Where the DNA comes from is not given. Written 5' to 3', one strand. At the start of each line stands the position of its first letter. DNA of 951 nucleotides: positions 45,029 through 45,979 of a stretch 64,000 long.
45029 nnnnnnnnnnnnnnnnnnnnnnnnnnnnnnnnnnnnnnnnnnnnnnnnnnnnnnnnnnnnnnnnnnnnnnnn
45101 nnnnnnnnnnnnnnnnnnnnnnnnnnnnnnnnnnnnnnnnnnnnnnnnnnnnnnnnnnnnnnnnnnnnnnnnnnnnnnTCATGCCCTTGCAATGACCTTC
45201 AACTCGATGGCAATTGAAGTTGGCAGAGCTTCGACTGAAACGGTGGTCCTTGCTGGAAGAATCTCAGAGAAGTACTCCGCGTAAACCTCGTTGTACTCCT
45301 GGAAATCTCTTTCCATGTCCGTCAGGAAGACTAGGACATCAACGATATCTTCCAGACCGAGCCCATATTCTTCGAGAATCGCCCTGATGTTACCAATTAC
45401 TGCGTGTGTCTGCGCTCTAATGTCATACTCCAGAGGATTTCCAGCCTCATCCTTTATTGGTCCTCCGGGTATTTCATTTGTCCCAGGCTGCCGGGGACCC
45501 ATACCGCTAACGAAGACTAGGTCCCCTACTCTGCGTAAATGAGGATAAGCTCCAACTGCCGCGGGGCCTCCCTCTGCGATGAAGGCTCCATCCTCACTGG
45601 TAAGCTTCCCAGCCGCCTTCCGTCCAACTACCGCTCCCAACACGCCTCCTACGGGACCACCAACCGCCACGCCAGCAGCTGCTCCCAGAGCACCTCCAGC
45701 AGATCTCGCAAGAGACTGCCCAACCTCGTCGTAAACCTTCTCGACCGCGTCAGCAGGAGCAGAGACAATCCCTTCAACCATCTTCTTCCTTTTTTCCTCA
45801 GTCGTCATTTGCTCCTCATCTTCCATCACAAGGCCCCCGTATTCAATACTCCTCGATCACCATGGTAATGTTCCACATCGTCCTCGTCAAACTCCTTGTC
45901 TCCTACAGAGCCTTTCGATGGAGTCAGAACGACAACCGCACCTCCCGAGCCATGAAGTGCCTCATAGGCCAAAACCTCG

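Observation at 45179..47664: LigB-type alpha/beta extradiol dioxygenase pair plus RidA deaminase: a 2-aminophenol-dioxygenase-like module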

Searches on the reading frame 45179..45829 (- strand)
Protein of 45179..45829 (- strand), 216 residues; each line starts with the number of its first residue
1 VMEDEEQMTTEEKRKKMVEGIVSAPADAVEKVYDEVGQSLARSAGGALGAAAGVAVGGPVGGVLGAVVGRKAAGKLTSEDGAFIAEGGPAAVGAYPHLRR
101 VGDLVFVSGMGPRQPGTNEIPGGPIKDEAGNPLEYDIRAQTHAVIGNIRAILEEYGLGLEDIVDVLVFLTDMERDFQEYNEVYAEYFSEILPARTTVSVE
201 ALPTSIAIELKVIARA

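Call 3: search_protein_families(library=pfam, proteins=[window:45179-45829:-], max_evalue=0.1)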
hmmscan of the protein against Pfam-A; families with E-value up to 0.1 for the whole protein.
window:45179-45829:- (216 aa): 2 families
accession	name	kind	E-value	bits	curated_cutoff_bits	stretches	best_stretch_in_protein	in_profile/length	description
PF01042.26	Ribonuc_L-PSP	-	1.3e-27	96.6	27.3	1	89-215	5-120/121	Endoribonuclease L-PSP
PF14999.11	Shadoo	-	0.077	13.5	27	0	33-95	39-102/133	Shadow of prion protein, neuroprotective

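Call 4: search_protein_families(library=ncbifam, proteins=[window:45179-45829:-], max_evalue=0.1)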
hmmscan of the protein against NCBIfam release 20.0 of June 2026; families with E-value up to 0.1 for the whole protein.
window:45179-45829:- (216 aa): 4 families
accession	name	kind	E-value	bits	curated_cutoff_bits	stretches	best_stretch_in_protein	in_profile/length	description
TIGR00004.1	TIGR00004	subfamily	3.1e-28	98.5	106.25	1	86-214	7-123/125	Rid family detoxifying hydrolase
NF008490.0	PRK11401.1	equivalog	1.1e-14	54.5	222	1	88-214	10-125/129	enamine/imine deaminase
TIGR03610.1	RutC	equivalog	7.7e-11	42.2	169.1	1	134-214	45-124/127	pyrimidine utilization protein C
TIGR03789.1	pdsO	hypoth_equivalog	0.014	15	152.2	1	45-72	46-73/243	sortase-associated OmpA-like protein PdsO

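Call 23: search_solved_structures(query=window:45179-45829:-, max_evalue=0.001, show_alignments=2)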
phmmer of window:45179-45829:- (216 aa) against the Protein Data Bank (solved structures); distinct sequences matched with E-value up to 0.001: 51.
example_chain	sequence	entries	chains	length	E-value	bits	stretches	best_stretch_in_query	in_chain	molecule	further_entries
6izh_A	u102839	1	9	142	3.1e-27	98.7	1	79-214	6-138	2-aminomuconate deaminase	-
2dyy_A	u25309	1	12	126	4.5e-22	81.8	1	84-214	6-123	UPF0076 protein PH0854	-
2csl_A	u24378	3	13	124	7.9e-22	81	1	86-215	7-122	protein translation initiation inhibitor | translation initiation inhibitor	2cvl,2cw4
1x25_A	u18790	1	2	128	9.7e-20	74.2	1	84-214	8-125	Hypothetical UPF0076 protein ST0811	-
2b33_A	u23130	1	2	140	4.9e-19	71.9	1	86-214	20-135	protein synthesis inhibitor, putative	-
8v8r_A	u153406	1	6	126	4e-18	68.9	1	86-215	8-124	Enamine/imine deaminase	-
1qd9_A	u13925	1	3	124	4.1e-18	68.9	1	89-214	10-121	PURINE REGULATORY PROTEIN YABJ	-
5y6u_A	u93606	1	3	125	4.1e-18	68.9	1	89-214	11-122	YabJ protein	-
7cd2_A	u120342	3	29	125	1.1e-17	67.5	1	89-214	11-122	YabJ protein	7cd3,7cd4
3l7q_A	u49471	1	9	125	1.4e-17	67.1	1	86-215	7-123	Putative translation initiation inhibitor, aldR regulator-like protein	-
1jd1_A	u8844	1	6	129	1.6e-17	66.9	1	83-214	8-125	HYPOTHETICAL 13.9 KDA PROTEIN IN FCY2-PET117 INTERGENIC REGION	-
5yu2_A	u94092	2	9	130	3.1e-17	66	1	89-215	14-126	Translation initiation inhibitor homologue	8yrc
2cwj_A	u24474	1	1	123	2e-16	63.4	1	86-213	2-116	putative endonuclease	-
1xrg_A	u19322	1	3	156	3.3e-16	62.7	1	87-214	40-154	Putative translation initiation inhibitor, yjgF family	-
3r0p_A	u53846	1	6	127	4e-15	59.1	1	85-210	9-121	L-PSP putative endoribonuclease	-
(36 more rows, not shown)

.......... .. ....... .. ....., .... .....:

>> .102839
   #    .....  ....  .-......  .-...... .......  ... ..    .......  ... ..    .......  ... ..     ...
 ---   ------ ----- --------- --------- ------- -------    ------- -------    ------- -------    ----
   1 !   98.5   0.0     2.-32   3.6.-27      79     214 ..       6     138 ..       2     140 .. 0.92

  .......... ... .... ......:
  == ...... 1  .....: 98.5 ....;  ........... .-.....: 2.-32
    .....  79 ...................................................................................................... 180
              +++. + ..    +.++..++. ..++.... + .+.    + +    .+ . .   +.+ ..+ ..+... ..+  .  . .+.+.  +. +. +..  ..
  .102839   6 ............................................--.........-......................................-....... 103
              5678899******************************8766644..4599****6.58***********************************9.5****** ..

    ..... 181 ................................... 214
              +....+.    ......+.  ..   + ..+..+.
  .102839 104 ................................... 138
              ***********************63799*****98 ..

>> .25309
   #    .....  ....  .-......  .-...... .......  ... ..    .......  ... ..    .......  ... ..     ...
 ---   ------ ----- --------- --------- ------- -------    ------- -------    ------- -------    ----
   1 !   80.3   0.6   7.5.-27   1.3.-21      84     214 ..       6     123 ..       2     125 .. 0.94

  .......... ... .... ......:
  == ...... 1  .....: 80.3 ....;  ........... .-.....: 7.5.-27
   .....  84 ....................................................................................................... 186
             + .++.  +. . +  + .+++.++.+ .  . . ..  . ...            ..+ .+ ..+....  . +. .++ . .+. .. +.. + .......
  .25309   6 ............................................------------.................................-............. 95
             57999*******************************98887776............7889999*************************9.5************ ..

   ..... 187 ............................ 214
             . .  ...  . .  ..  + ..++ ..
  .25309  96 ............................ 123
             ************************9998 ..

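Call 26: find_homologous_proteins(query=window:45179-45826:-, max_evalue=1e-10)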
Query window:45179-45826:- (215 aa): 5160 proteins with E <= 1e-10 among 8000 candidates; the best 120 are listed.
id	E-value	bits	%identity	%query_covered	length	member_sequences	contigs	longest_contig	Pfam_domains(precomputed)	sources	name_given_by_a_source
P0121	2.9e-130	450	99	100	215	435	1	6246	PF01042.27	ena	-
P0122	4.1e-125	433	95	95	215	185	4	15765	PF01042.27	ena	-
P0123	1.1e-124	432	95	100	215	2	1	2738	PF01042.27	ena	-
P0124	3.0e-124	430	94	99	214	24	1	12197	PF01042.27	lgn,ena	-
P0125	5.0e-124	429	95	99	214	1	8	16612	PF01042.27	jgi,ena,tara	tara:strand:+ start:1428 stop:2072 length:645 start_codon:yes stop_codon:yes gene_type:complete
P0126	9.7e-124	429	94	99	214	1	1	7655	PF01042.27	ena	-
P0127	1.1e-123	428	95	99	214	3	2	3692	PF01042.27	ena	-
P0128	1.3e-123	428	94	99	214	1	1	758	PF01042.27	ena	-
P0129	1.4e-123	428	96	97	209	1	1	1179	PF01042.27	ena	-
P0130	4.1e-123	427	94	99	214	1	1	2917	PF01042.27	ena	-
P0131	7.8e-123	426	94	99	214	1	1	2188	PF01042.27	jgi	-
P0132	4.7e-122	423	96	97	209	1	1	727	PF01042.27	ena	-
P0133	6.9e-122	423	96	97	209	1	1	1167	PF01042.27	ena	-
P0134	1.7e-121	421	96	96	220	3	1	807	PF01042.27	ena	-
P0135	4.6e-121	420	95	97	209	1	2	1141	PF01042.27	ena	-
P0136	7.7e-119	413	90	100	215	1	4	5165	PF01042.27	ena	-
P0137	3.3e-118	410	89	100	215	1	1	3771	PF01042.27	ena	-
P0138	3.9e-118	410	89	100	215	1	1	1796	PF01042.27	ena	-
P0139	9.7e-118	409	90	100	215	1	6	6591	PF01042.27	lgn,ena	-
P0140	1.0e-117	409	89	100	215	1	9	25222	PF01042.27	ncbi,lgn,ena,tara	tara:strand:+ start:880 stop:1527 length:648 start_codon:yes stop_codon:yes gene_type:complete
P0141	2.2e-117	408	88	100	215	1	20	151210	PF01042.27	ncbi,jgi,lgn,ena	ncbi:MAG: RidA family protein [Candidatus Thalassarchaeaceae archaeon]|jgi:2-aminomuconate deaminase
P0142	2.2e-117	408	89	100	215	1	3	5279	PF01042.27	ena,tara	tara:strand:- start:157 stop:804 length:648 start_codon:yes stop_codon:yes gene_type:complete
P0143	4.2e-117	407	89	100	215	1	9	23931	PF01042.27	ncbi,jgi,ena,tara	tara:strand:+ start:387 stop:1034 length:648 start_codon:yes stop_codon:yes gene_type:complete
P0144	4.5e-117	407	89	100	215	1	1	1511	PF01042.27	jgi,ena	-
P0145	7.2e-117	406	88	100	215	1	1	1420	PF01042.27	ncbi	-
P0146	1.5e-116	405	89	100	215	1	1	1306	PF01042.27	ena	-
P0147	1.0e-115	402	88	100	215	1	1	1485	PF01042.27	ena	-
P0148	1.8e-115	402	89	97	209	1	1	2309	PF01042.27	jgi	jgi:2-aminomuconate deaminase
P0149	4.3e-115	400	89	94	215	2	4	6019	PF01042.27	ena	-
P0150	2.9e-114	398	86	100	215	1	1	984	PF01042.27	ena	-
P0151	8.0e-113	393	85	100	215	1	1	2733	PF01042.27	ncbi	-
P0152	1.7e-112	392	86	99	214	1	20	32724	PF01042.27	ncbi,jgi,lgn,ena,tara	jgi:2-aminomuconate deaminase|tara:strand:- start:3208 stop:3852 length:645 start_codon:yes stop_cod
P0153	1.3e-111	389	85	100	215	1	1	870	PF01042.27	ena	-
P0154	2.0e-111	388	82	100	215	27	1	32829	PF01042.27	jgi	jgi:2-aminomuconate deaminase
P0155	2.1e-111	388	85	99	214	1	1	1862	PF01042.27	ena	-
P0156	3.7e-111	387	83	100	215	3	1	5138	PF01042.27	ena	-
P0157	1.0e-110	386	80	100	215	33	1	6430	PF01042.27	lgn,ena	-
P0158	1.3e-110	386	80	100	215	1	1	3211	PF01042.27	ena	-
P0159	1.4e-110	386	83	100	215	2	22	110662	PF01042.27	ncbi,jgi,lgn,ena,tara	tara:strand:- start:2275 stop:2922 length:648 start_codon:yes stop_codon:yes gene_type:complete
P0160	2.0e-110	385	83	100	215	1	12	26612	PF01042.27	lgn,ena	-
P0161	2.2e-110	385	83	100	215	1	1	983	PF01042.27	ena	-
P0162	2.3e-110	385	80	100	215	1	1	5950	PF01042.27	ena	-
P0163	4.6e-110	384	79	100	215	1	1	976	PF01042.27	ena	-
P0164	5.5e-110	384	83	100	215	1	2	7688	PF01042.27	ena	-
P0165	5.7e-110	384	83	100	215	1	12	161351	PF01042.27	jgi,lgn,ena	-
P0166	5.7e-110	384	83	100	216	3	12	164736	PF01042.27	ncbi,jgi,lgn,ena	jgi:2-aminomuconate deaminase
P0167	6.1e-110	383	83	100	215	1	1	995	PF01042.27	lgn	-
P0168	8.0e-110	383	80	100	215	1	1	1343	PF01042.27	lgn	-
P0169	1.2e-109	383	83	100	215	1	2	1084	PF01042.27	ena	-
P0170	1.3e-109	382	81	100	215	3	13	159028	PF01042.27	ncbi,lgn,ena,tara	tara:strand:+ start:1605 stop:2252 length:648 start_codon:yes stop_codon:yes gene_type:complete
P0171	1.5e-109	382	82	100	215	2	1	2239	PF01042.27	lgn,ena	-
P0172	5.6e-109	380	83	100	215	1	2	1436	PF01042.27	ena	-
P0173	6.1e-109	380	81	100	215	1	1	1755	PF01042.27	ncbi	-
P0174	7.1e-109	380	83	100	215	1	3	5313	PF01042.27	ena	-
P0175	9.2e-109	380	83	100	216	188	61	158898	PF01042.27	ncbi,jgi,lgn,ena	-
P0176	1.6e-108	379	81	100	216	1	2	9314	PF01042.27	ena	-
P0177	1.7e-108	379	83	100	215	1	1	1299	PF01042.27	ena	-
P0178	2.5e-108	378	82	99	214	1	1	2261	PF01042.27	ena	-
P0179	2.9e-108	378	85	97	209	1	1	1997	PF01042.27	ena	-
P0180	3.5e-108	378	80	100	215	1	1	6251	PF01042.27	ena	-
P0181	3.7e-108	378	81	97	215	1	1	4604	PF01042.27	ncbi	-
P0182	3.7e-108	378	81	99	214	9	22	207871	PF01042.27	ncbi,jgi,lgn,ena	-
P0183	4.9e-108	377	81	100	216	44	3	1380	PF01042.27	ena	-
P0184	5.6e-108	377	80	100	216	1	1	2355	PF01042.27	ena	-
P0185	6.9e-108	377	81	100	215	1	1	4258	PF01042.27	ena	-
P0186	1.6e-107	376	80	100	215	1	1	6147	PF01042.27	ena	-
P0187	2.0e-107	375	80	100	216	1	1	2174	PF01042.27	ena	-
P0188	2.7e-107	375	80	100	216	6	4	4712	PF01042.27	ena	-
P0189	2.8e-107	375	80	100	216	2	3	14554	PF01042.27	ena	-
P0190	3.0e-107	375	80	100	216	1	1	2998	PF01042.27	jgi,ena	-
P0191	5.3e-107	374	80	100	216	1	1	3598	PF01042.27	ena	-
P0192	5.4e-107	374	80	100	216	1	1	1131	PF01042.27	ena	-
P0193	6.9e-107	374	80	100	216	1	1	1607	PF01042.27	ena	-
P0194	7.6e-107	373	82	100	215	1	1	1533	PF01042.27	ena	-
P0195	8.7e-107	373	80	100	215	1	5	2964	PF01042.27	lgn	-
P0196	1.1e-106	373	79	100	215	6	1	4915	PF01042.27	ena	-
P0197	1.2e-106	373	80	100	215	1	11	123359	PF01042.27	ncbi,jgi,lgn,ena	-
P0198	1.4e-106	373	75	98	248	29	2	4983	PF01042.27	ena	-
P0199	2.4e-106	372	81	100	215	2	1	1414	PF01042.27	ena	-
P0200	2.7e-106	372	77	100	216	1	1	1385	PF01042.27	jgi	jgi:2-aminomuconate deaminase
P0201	3.2e-106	371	82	100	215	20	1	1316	PF01042.27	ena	-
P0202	4.4e-106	371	81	99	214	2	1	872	PF01042.27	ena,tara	tara:strand:+ start:463 stop:1107 length:645 start_codon:yes stop_codon:yes gene_type:complete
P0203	6.2e-106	370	76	100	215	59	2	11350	PF01042.27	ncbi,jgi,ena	-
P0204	7.9e-106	370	81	97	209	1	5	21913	PF01042.27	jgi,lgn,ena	-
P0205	1.1e-105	370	80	100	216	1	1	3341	PF01042.27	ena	-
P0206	1.1e-105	370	80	100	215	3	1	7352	PF01042.27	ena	-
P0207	2.4e-105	368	81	100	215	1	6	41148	PF01042.27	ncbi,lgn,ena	-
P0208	3.7e-105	368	81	97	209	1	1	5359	PF01042.27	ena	-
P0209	4.3e-105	368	82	99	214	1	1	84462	PF01042.27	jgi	-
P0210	8.2e-105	367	79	100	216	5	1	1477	PF01042.27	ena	-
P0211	8.7e-105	367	80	100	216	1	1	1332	PF01042.27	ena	-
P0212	9.0e-105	367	82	99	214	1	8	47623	PF01042.27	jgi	-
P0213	1.9e-104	366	81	100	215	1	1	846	PF01042.27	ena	-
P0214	3.5e-104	365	76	100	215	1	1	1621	PF01042.27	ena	-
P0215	4.4e-104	364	81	100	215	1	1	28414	PF01042.27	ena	-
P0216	4.7e-104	364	79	100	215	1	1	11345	PF01042.27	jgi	jgi:2-aminomuconate deaminase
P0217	5.2e-104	364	78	100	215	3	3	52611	PF01042.27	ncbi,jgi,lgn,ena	jgi:2-aminomuconate deaminase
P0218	5.9e-104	364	81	100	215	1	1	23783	PF01042.27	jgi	-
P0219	7.2e-104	364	80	100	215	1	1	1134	PF01042.27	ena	-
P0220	1.4e-103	363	75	100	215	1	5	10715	PF01042.27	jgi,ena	-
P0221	2.1e-103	362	75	100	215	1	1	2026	PF01042.27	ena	-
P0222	3.1e-103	362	77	100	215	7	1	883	PF01042.27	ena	-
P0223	3.9e-103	361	74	100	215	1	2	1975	PF01042.27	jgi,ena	jgi:2-aminomuconate deaminase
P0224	5.0e-103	361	76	100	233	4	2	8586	PF01042.27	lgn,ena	-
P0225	8.1e-103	360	82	93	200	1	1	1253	PF01042.27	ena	-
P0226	9.3e-103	360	74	100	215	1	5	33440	PF01042.27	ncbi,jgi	jgi:2-aminomuconate deaminase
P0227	1.3e-102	360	74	100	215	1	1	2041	PF01042.27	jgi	jgi:2-aminomuconate deaminase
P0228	2.1e-102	359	76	100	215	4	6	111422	PF01042.27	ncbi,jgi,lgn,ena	-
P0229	2.8e-102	358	74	100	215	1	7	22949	PF01042.27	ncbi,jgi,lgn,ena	jgi:2-aminomuconate deaminase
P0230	4.6e-102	358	74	100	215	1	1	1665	PF01042.27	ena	-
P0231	4.9e-102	358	73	100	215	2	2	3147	PF01042.27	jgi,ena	jgi:2-aminomuconate deaminase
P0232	7.6e-102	357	74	100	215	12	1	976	PF01042.27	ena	-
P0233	2.4e-101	355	76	100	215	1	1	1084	PF01042.27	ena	-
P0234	5.5e-101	354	75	100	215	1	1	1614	PF01042.27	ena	-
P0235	1.6e-100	353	76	98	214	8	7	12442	PF01042.27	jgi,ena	-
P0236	4.3e-100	351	75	100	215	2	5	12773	PF01042.27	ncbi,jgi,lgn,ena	-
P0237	6.2e-100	351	74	100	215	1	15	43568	PF01042.27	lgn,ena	-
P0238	1.1e-99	350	74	100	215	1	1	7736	PF01042.27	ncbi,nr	ncbi:MAG: Rid family hydrolase [Candidatus Thermoplasmatota archaeon]|nr:Rid family hydrolase [Candi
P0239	1.8e-99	349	75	100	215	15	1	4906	PF01042.27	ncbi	-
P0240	2.0e-99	349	74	99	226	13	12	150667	PF01042.27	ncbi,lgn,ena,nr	ncbi:MAG: Rid family hydrolase [Candidatus Thalassarchaeaceae archaeon]|nr:Rid family hydrolase [Can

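Call 50: search_protein_families(library=ncbifam, proteins=[window:45179-45826:-], max_evalue=0.00001)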
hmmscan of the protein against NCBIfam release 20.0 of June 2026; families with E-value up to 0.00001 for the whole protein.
window:45179-45826:- (215 aa): 3 families
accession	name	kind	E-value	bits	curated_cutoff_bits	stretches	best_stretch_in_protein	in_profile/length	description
TIGR00004.1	TIGR00004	subfamily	3.1e-28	98.5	106.25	1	85-213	7-123/125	Rid family detoxifying hydrolase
NF008490.0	PRK11401.1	equivalog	1e-14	54.5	222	1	87-213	10-125/129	enamine/imine deaminase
TIGR03610.1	RutC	equivalog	7.6e-11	42.2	169.1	1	133-213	45-124/127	pyrimidine utilization protein C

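Call 65: predict_structure(alignment_id=A3)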
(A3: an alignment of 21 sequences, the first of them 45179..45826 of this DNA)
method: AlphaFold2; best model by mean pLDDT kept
length: 215 residues; sequences in the alignment: 21
mean_pLDDT: 48.5   pTM: 0.45
mean pLDDT of the five models: 48.5, 45.0, 42.9, 42.6, 41.7
residues with pLDDT >= 90: 0; 70-90: 31; 50-70: 65; < 50: 119
segments of 3 or more residues with pLDDT < 50: 1-7, 9-97, 112-115, 120-123, 170-175, 199-205
pLDDT, mean of each block of 10 residues (from residue 1): 45 41 40 38 25 24 26 27 25 43 63 48 53 62 72 75 66 53 71 59 55 69
secondary structure, 60 per line:
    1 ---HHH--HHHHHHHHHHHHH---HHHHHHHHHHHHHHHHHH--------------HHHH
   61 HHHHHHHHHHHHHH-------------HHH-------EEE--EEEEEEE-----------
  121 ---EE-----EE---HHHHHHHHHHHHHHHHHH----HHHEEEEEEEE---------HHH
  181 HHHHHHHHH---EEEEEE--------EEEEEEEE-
elements in order: H9-21 H25-42 H57-74 E98-100 E103-109 H136-153 E161-168 H178-189 E193-198 E207-214
